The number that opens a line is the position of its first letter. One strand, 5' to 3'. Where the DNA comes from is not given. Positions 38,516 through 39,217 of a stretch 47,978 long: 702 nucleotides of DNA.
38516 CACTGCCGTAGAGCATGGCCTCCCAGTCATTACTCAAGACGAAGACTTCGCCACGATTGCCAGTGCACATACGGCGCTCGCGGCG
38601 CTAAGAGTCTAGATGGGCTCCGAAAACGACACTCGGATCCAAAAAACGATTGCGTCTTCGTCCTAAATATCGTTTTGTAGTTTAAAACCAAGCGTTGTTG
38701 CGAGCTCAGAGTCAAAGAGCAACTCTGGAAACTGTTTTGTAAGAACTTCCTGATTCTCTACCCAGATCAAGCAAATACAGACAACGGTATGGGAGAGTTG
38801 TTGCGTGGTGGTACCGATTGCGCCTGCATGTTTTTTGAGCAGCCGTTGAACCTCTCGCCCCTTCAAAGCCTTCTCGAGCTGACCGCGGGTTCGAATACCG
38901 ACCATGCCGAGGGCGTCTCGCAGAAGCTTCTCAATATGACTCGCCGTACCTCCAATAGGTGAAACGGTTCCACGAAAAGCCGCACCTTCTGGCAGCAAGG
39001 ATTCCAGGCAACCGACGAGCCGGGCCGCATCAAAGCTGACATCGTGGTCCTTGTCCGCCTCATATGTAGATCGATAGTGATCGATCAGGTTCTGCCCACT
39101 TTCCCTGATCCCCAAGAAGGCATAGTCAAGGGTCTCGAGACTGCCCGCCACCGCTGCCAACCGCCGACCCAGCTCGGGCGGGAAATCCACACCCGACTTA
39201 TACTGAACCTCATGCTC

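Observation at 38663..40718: DUF262 protein + RelA/SpoT-type pyrophosphokinase operon on a low-GC islet: candidate undescribed toxin/defence module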

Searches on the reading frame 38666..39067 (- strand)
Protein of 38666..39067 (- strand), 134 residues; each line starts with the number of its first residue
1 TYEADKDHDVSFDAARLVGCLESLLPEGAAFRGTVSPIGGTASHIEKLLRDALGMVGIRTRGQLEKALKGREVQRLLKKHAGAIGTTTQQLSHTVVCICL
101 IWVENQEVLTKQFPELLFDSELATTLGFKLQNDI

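Call 80: find_homologous_proteins(query=A6, max_evalue=0.001)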
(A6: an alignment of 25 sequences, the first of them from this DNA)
Query A6 (25 sequences) (134 aa, profile of the alignment): 22 proteins with E <= 0.001 among 5233 candidates.
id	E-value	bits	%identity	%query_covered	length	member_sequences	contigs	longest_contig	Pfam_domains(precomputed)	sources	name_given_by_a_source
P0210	3.0e-45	171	31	93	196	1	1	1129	-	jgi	jgi:hypothetical protein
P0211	8.3e-44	167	26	96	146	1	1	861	-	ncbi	-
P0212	1.2e-43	166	31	90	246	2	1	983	PF04607.24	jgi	jgi:hypothetical protein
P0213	5.6e-43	164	30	92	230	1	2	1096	PF04607.24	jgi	jgi:Region found in RelA / SpoT proteins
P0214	1.0e-42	163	27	90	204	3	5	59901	PF04607.24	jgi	jgi:hypothetical protein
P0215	1.4e-42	163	25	88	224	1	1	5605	-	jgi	jgi:hypothetical protein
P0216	2.6e-42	162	32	93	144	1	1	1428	-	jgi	jgi:hypothetical protein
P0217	1.6e-40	156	25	86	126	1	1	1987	-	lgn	-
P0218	3.0e-40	155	30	90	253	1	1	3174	PF04607.24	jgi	jgi:putative GTP pyrophosphokinase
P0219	1.1e-39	153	23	99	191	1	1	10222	-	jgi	-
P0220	4.6e-39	151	25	91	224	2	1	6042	PF04607.24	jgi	jgi:hypothetical protein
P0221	2.5e-37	146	29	81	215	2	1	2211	-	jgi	jgi:hypothetical protein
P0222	2.8e-37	146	31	92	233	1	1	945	PF04607.24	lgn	-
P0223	1.3e-36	143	25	83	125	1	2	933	-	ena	-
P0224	2.4e-33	133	30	91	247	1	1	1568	PF04607.24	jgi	jgi:hypothetical protein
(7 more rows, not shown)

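Call 87: search_protein_representatives(alignment_id=A6)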
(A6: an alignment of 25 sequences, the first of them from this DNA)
Query: 25 sequences, 133 profile positions. Proteins with E-value up to 0.001 (for the whole library): 192; up to 1e-10: 146; up to 1e-30: 28. The best 150 are listed.
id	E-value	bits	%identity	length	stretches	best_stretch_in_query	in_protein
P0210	9.6e-46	171.3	-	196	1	1-131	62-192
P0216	8.3e-43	161.8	-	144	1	2-129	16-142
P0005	8.0e-40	152.1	-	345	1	1-130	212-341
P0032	1.6e-38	147.9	-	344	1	1-126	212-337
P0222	8.8e-38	145.5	-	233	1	2-130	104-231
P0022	9.4e-38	145.4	-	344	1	1-118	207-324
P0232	4.6e-36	140.0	-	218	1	2-126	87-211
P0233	1.2e-34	135.3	-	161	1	1-130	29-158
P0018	1.7e-34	134.9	-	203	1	2-128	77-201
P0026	6.0e-34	133.1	-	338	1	1-126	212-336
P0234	1.1e-33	132.3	-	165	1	2-121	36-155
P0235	1.2e-33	132.2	-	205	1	2-128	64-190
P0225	1.4e-33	131.9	-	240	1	1-126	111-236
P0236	2.7e-33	131.0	-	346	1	1-128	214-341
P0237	3.7e-33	130.6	-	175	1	1-129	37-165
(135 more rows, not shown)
